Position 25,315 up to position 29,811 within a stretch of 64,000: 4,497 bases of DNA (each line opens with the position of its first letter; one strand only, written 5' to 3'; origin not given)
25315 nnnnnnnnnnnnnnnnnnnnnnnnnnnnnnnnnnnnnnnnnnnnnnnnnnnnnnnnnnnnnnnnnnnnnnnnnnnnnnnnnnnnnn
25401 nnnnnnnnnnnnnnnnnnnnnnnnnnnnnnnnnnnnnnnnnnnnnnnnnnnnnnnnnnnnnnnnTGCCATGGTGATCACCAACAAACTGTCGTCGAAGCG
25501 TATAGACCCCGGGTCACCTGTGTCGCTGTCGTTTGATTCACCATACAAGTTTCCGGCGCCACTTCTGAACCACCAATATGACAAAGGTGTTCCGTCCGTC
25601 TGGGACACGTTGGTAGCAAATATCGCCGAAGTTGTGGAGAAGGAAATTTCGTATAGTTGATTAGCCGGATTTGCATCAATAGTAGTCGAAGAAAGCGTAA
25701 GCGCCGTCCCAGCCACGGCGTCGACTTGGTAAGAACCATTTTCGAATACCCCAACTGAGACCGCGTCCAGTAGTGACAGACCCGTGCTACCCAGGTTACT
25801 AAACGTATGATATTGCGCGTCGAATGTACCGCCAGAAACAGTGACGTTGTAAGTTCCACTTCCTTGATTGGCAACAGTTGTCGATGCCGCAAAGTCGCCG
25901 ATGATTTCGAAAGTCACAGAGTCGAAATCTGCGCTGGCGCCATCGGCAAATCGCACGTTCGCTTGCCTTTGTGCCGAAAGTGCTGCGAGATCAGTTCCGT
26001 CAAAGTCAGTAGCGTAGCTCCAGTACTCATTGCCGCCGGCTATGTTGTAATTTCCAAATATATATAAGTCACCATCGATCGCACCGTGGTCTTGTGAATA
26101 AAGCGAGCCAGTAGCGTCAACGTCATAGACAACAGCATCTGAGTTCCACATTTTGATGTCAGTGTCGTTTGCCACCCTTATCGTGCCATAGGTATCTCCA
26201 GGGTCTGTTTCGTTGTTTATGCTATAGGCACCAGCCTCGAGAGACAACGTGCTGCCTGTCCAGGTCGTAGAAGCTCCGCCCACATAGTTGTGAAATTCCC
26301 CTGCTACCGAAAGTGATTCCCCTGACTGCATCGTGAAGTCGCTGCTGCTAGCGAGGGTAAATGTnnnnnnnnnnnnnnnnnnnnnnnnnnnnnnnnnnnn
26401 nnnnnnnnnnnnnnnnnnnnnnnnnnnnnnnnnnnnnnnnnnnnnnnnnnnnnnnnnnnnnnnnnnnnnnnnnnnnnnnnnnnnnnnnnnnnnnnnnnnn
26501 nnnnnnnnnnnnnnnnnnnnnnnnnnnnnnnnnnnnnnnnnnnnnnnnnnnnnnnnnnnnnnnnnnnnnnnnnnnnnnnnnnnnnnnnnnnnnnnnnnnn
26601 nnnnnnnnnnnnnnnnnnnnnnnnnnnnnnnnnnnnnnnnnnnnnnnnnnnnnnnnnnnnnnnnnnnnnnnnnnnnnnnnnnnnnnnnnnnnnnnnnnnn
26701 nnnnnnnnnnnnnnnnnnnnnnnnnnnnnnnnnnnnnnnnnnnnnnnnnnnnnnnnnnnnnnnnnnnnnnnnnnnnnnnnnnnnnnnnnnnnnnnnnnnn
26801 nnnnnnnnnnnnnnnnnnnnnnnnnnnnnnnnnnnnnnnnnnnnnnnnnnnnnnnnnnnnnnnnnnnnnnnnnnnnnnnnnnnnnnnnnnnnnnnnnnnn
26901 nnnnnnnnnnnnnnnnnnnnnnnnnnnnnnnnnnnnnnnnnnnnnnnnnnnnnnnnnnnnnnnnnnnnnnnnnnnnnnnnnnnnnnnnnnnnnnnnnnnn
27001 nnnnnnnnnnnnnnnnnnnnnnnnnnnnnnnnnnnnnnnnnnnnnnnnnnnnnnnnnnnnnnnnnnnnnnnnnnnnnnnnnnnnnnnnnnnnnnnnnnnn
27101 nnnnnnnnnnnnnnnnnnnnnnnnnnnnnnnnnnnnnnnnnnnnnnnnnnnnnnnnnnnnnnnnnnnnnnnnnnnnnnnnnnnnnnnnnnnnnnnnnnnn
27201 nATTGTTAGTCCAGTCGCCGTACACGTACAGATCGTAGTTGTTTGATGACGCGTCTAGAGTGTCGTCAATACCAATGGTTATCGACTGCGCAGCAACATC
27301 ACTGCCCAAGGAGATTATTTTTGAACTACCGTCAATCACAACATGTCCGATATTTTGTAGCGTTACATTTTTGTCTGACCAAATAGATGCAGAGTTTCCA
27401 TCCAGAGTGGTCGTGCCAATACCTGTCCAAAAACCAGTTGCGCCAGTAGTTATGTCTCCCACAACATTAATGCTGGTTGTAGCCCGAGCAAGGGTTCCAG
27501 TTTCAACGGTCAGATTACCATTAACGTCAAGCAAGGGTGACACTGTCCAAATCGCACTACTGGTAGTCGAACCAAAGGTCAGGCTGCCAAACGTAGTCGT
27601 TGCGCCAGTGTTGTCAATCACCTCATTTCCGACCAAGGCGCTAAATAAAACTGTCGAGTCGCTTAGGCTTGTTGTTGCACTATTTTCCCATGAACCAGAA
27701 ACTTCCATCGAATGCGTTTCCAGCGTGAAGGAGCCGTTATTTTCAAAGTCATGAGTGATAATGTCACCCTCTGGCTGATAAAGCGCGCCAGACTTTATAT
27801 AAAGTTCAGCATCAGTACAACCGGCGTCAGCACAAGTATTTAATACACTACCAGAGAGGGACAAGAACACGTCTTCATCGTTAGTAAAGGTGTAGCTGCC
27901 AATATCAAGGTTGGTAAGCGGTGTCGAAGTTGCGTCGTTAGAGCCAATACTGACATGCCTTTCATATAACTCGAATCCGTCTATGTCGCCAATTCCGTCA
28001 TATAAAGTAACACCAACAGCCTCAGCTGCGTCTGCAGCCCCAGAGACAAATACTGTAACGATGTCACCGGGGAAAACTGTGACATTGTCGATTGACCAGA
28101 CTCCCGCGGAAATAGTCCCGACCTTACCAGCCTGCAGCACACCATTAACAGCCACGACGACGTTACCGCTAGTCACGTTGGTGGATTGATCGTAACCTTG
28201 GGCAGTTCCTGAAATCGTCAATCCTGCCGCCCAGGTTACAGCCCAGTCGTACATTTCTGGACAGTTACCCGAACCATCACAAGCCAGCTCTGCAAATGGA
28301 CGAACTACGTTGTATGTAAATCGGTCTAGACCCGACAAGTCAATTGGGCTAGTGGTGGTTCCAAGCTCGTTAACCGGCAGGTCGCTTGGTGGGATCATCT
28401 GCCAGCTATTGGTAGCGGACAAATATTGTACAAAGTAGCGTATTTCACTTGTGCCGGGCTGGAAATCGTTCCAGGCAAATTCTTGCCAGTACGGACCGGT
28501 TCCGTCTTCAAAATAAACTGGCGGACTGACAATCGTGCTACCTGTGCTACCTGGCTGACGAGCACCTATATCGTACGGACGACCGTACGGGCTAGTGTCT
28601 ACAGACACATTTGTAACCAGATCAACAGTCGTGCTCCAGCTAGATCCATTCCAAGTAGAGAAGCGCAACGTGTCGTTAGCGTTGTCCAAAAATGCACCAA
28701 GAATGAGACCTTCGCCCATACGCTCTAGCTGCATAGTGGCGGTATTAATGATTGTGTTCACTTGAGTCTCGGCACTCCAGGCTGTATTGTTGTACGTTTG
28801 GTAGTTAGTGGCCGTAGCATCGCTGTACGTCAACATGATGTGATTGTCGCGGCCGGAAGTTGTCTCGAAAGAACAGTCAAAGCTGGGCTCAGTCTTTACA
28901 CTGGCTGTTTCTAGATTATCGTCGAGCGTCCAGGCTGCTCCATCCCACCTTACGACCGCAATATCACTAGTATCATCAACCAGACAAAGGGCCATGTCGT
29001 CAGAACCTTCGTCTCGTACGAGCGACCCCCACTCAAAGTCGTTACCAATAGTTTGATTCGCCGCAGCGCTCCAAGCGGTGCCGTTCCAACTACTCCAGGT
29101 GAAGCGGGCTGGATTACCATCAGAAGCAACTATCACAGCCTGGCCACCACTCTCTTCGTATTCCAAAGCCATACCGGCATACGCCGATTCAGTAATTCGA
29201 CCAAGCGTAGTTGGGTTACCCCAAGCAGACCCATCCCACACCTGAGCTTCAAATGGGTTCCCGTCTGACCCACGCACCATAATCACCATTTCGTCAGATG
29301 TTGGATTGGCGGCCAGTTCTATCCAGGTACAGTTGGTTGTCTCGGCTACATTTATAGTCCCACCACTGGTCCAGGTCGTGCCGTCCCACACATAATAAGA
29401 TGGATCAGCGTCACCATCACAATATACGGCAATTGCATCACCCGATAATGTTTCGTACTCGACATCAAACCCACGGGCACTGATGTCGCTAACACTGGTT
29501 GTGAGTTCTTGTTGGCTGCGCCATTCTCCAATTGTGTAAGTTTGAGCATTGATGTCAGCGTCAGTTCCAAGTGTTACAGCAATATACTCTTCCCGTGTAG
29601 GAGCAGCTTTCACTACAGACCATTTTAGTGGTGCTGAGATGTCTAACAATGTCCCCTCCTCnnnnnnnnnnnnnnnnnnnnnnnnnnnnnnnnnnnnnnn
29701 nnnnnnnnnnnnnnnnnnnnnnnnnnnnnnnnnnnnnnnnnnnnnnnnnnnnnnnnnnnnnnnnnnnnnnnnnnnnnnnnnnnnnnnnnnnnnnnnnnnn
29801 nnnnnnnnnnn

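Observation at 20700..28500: Three tandem ~2.4-kb in-frame super-repeats inside the giant gene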

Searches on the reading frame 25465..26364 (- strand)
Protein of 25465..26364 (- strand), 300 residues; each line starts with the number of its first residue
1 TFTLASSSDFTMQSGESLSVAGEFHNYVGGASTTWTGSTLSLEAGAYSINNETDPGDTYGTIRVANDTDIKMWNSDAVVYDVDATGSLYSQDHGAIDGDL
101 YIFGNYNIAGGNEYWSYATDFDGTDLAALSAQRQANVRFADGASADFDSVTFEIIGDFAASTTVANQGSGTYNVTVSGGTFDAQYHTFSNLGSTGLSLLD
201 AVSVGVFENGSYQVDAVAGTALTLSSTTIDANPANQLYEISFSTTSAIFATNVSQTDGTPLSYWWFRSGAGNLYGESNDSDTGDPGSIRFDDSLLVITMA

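Call 23: find_related_loci(query=A1, collection=genome_contigs, flank=10000)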
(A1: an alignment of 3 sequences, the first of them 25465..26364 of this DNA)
Query A1 (300 aa) in genome_contigs; peptide patterns used: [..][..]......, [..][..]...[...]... (x = any residue, [..] = any of these).
193 stretches matched a pattern; 169 encode a relative of the query (tblastn E <= 1e-3); the best 80 are kept; 71 distinct loci.
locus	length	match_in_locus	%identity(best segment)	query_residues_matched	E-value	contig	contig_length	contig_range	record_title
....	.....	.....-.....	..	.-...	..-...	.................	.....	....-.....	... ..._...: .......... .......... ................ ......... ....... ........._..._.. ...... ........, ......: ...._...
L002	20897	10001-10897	63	2-300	9e-119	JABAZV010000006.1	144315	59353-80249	MAG: Patescibacteria group bacterium isolate HE327_NSB044 NODE_105_length_144315_cov_5.032060, whole genome shotgun sequ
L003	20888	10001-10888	62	2-299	7e-115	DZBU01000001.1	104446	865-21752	MAG TPA_asm: Candidatus Elulimicrobium sp. isolate SulCav_PC08_66_47_31 SulCav_PC08-66_48_length_104446_cov_17.828635, w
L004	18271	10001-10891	61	2-300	5e-111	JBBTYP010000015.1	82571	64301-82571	MAG: Patescibacteria group bacterium isolate H41-bin057_1 H41_bin057_1_000000000015, whole genome shotgun sequence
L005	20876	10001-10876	62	8-300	6e-107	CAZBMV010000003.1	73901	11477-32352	MAG TPA_asm: uncultured Candidatus Saccharibacteria bacterium isolate binchicken_co16_358 genome assembly, contig: NODE_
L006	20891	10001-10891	61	2-300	2e-105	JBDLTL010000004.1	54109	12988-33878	MAG: Candidatus Parcubacteria bacterium isolate lewisrun_2019_sw_WHONDRS-S19S_0014_A_bin.41 scaffold_0000101, whole geno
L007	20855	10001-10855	59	15-300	3e-104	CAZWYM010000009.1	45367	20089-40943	MAG TPA_asm: uncultured Candidatus Saccharibacteria bacterium isolate SRP286056_co2_193 genome assembly, contig: NODE_93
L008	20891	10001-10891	58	2-300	2e-104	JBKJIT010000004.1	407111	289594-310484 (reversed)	MAG: Candidatus Paceibacteria bacterium isolate ant_bin.173 S1Ck117_3081329_flag_0_multi_13.9997_len_407111, whole genom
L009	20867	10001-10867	60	10-300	3e-103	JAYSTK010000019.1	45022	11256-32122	MAG: Candidatus Kaiserbacteria bacterium isolate GFS_12429 GFS_12429_18, whole genome shotgun sequence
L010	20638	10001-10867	59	10-300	6e-100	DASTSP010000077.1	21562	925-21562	MAG TPA_asm: Candidatus Paceibacterota bacterium isolate SMAG_U2283 k141_625662, whole genome shotgun sequence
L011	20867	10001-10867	57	10-300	2e-98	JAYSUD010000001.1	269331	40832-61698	MAG: bacterium isolate GFS_12610 GFS_12610_0, whole genome shotgun sequence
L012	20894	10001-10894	56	3-300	3e-97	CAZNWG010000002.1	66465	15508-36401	MAG TPA_asm: uncultured Candidatus Saccharibacteria bacterium isolate binchicken_co346_105 genome assembly, contig: NODE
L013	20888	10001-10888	56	3-300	9e-97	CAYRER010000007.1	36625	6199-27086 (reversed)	MAG TPA_asm: uncultured Candidatus Saccharibacteria bacterium isolate SRP323723_co1_135 genome assembly, contig: NODE_92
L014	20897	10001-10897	58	1-300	1e-95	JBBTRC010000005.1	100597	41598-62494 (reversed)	MAG: Patescibacteria group bacterium isolate H41-bin044_1 H41_bin044_1_000000000005, whole genome shotgun sequence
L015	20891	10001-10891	55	2-299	1e-93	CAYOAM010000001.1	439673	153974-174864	MAG TPA_asm: uncultured Candidatus Saccharibacteria bacterium isolate SRP150892_co1_176 genome assembly, contig: NODE_5_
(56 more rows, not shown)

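Call 42: predict_structure(alignment_id=A3)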
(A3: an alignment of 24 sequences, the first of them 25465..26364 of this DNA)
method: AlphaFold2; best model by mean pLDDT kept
length: 300 residues; sequences in the alignment: 24
mean_pLDDT: 87.8   pTM: 0.85
mean pLDDT of the five models: 87.8, 87.0, 86.4, 83.8, 82.6
residues with pLDDT >= 90: 172; 70-90: 100; 50-70: 28; < 50: 0
segments of 3 or more residues with pLDDT < 50: none
pLDDT, mean of each block of 10 residues (from residue 1): 67 83 75 81 88 81 90 87 87 69 92 83 72 83 95 90 92 97 96 97 96 96 98 96 90 96 95 96 90 76
secondary structure, 60 per line:
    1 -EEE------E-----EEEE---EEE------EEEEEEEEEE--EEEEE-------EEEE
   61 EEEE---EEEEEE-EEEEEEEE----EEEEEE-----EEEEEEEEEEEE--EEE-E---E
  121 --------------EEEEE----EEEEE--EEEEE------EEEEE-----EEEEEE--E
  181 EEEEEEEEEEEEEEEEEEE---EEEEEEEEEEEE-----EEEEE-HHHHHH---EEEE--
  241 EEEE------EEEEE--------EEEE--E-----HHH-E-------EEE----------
elements in order: E2-4 E17-20 E24-26 E33-42 E45-49 E57-64 E68-73 E75-82 E87-92 E98-109 E112-114 E135-139 E144-148 E151-155 E162-166 E172-177 E180-199 E203-214 E220-224 H226-231 E235-238 E241-244 E251-255 E264-267 E288-290

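Call 46: fold_search(model_id=the predicted structure, library=pdb)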
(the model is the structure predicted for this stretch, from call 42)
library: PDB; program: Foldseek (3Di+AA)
matches with E <= 10: 161; with E <= 0.001: 0
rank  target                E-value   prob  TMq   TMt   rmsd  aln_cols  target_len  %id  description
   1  3riq                  7.2e-02  0.21  0.22  0.15  15.7       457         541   10  Siphovirus 9NA tailspike receptor binding domain (released 2012-02-29)
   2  4z03_A                1.4e-01  0.23  0.18  0.26  16.1       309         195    9  C. bescii Family 3 pectate lyase double mutant K108A in complex with trigalacturonic acid (released 2015-12-23)
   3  6a40_A                2.4e-01  0.10  0.20  0.14  14.9       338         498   10  complex structure of Alginate lyase AlyF-OU02 with G4 (released 2019-05-01)
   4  7ko9                  2.6e-01  0.07  0.16  0.12  16.2       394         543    9  Crystal structure of antigen 43 from uropathogenic Escherichia coli UTI89 (released 2022-03-09)
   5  4yzx_B                3.0e-01  0.12  0.16  0.22  16.0       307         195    9  C. bescii Family 3 pectate lyase double mutant K108A/D107N in complex with trigalacturonic acid (released 2015-12-23)
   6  6zt4_A                3.0e-01  0.11  0.17  0.23  12.0       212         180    7  Pentapeptide repeat protein MfpA from Mycobacterium smegmatis (released 2021-03-03)
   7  7koh_A                3.0e-01  0.08  0.18  0.14  15.5       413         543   12  Crystal structure of antigen 43 from Escherichia coli EDL933 (released 2022-03-09)
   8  3t9g_A                3.3e-01  0.12  0.15  0.21  14.7       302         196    9  The crystal structure of family 3 pectate lyase from Caldicellulosiruptor bescii (released 2012-05-09)
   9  4yz0_A                3.5e-01  0.15  0.19  0.26  16.3       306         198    9  C. bescii Family 3 pectate lyase double mutant K108A/E39Q in complex with trigalacturonic acid (released 2015-12-23)
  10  4yzq_A                4.1e-01  0.14  0.18  0.26  16.4       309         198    9  C. bescii Family 3 pectate lyase double mutant K108A/Q111N in complex with trigalacturonic acid (released 2015-12-23)
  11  7vul_A                5.0e-01  0.11  0.27  0.16  13.8       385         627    9  Structure of Klebsiella Phage P560 depolymerase (released 2022-11-16)
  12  4yzx_A                5.5e-01  0.09  0.16  0.22  16.0       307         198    9  C. bescii Family 3 pectate lyase double mutant K108A/D107N in complex with trigalacturonic acid (released 2015-12-23)
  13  4z05_A                5.7e-01  0.12  0.21  0.28  12.8       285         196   12  C. bescii Family 3 pectate lyase mutant E84A (released 2015-12-23)
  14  7vul_B                5.7e-01  0.11  0.27  0.17  13.5       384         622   10  Structure of Klebsiella Phage P560 depolymerase (released 2022-11-16)
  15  4yz0_B                6.3e-01  0.12  0.18  0.26  16.3       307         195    9  C. bescii Family 3 pectate lyase double mutant K108A/E39Q in complex with trigalacturonic acid (released 2015-12-23)
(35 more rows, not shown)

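Call 47: search_protein_families(library=pfam, proteins=[window:25465-26364:-], max_evalue=5)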
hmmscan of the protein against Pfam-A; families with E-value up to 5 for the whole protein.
window:25465-26364:- (300 aa): 0 families

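Call 49: search_solved_structures(query=A3, max_evalue=1)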
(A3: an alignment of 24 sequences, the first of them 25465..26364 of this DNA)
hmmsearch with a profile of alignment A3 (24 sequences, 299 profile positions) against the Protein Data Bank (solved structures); distinct sequences matched with E-value up to 1: 11.
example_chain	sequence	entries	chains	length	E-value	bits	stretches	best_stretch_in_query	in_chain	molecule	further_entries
1a1a_A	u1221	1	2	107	0.35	13.3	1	167-209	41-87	C-SRC TYROSINE KINASE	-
7e7g_A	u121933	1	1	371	0.39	13.1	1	143-180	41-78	2-aminoethylphosphonate--pyruvate transaminase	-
1p13_A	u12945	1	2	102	0.72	12.3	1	167-209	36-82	Proto-oncogene tyrosine-protein kinase Src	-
1nzl_A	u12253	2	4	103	0.73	12.2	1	167-209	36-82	Tyrosine-protein kinase transforming protein SRC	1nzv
1sha_A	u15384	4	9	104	0.75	12.2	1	167-209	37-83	V-SRC SH2 DOMAIN | SRC TYROSINE KINASE SH2 DOMAIN | SRC SH2 DOMAIN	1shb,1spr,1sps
1o41_A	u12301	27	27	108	0.77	12.2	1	167-209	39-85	PROTO-ONCOGENE TYROSINE-PROTEIN KINASE SRC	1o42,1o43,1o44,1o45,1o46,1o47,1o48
1is0_A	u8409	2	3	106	0.77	12.1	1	167-209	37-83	Tyrosine-protein kinase transforming protein SRC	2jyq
1a07_A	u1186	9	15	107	0.78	12.1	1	167-209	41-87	C-SRC TYROSINE KINASE | HUMAN SRC | C-SRC TYROSINE KINASE SH2 DOMAIN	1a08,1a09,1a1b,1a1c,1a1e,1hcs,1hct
1bkl_A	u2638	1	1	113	0.87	12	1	167-209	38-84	PP60 V-SRC TYROSINE KINASE TRANSFORMING PROTEIN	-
1bkm_A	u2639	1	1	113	0.88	12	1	167-209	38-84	PP60 V-SRC TYROSINE KINASE TRANSFORMING PROTEIN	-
1skj_A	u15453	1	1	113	0.88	12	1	167-209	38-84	PP60 V-SRC TYROSINE KINASE TRANSFORMING PROTEIN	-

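Call 55: search_protein_representatives(alignment_id=A3)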
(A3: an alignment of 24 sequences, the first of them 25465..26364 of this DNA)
Query: 24 sequences, 299 profile positions. Proteins with E-value up to 0.001 (for the whole library): 479; up to 1e-10: 302; up to 1e-30: 205. The best 150 are listed.
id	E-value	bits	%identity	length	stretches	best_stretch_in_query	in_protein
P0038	0.0e+00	1167.7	-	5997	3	1-299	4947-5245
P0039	0.0e+00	1163.5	-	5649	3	1-299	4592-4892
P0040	0.0e+00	1147.6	-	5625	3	1-299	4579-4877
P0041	0.0e+00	1142.4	-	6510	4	1-299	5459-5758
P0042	0.0e+00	1139.1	-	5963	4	2-297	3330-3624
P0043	0.0e+00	1128.5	-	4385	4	1-298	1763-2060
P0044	0.0e+00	1128.0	-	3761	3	1-298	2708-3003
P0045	0.0e+00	1123.3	-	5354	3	1-299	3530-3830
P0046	0.0e+00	1117.7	-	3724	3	1-298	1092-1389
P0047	0.0e+00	1110.9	-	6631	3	1-299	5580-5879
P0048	0.0e+00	1110.1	-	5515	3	1-298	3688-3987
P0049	0.0e+00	1110.0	-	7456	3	1-298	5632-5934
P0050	0.0e+00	1107.5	-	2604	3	3-295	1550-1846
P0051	0.0e+00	1102.3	-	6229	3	2-298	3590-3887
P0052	0.0e+00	1086.0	-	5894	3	1-298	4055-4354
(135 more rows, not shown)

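Call 62: fold_search(model_id=the predicted structure, library=viral)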
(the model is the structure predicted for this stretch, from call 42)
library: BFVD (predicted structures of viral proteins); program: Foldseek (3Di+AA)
matches with E <= 10: 418; with E <= 0.001: 0
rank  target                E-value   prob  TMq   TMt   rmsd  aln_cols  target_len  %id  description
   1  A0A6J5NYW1            1.8e-02  0.80  0.31  0.23  11.3       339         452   12  DUF1565 domain-containing protein [uncultured Caudovirales phage]
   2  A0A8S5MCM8            8.5e-02  0.15  0.21  0.14  13.0       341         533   10  Pectate lyase [Podoviridae sp. cty0j11]
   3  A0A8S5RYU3            1.2e-01  0.21  0.27  0.11  12.9       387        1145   12  Neck appendage protein [Myoviridae sp. ctNQV2]
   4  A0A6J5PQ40            1.5e-01  0.16  0.15  0.11  11.6       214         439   10  Uncharacterized protein [uncultured Caudovirales phage]
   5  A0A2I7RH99            1.5e-01  0.14  0.18  0.09  15.2       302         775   10  (no name in the UniProt tables at hand)
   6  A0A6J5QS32            2.0e-01  0.04  0.12  0.08  22.2       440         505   14  Uncharacterized protein [uncultured Caudovirales phage]
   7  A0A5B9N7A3            2.2e-01  0.41  0.30  0.31  10.0       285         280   13  (no name in the UniProt tables at hand)
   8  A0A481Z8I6            2.3e-01  0.16  0.28  0.19  13.0       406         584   13  Collagen triple helix repeat protein [Pithovirus LCPAC201]
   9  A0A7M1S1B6            2.4e-01  0.08  0.18  0.11  15.0       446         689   10  Right handed beta helix domain-containing protein [uncultured phage cr126_1]
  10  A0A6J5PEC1            2.8e-01  0.20  0.26  0.20  12.2       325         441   12  Uncharacterized protein [uncultured Caudovirales phage]
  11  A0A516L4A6            3.1e-01  0.14  0.23  0.12  15.4       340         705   15  (no name in the UniProt tables at hand)
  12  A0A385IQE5            3.4e-01  0.07  0.20  0.14  15.5       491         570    9  Tail spike protein [Escherichia phage LL11]
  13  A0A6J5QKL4            3.6e-01  0.13  0.25  0.10  16.4       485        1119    9  Right handed beta helix region [uncultured Caudovirales phage]
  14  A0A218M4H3            3.7e-01  0.13  0.21  0.11  14.3       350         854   10  Tail fibers protein [Pasteurella phage PHB01]
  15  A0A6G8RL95            3.7e-01  0.08  0.19  0.08  16.7       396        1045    6  Tailspike [Salmonella phage heyday]
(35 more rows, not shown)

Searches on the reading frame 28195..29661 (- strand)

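Call 64: search_protein_families(library=pfam, proteins=[window:28195-29661:-], max_evalue=1)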
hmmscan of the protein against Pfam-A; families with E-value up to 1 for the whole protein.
window:28195-29661:- (489 aa): 3 families
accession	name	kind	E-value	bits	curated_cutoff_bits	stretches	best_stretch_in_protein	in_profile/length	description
PF10708.14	DUF2510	-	0.079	13.2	24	0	231-245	8-23/35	Protein of unknown function (DUF2510)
PF13157.11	Enas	-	0.48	10.9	22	1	289-357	27-93/112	Endospore appendages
PF09458.16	H_lectin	-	0.83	10.3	24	1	49-74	29-54/67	H-type lectin domain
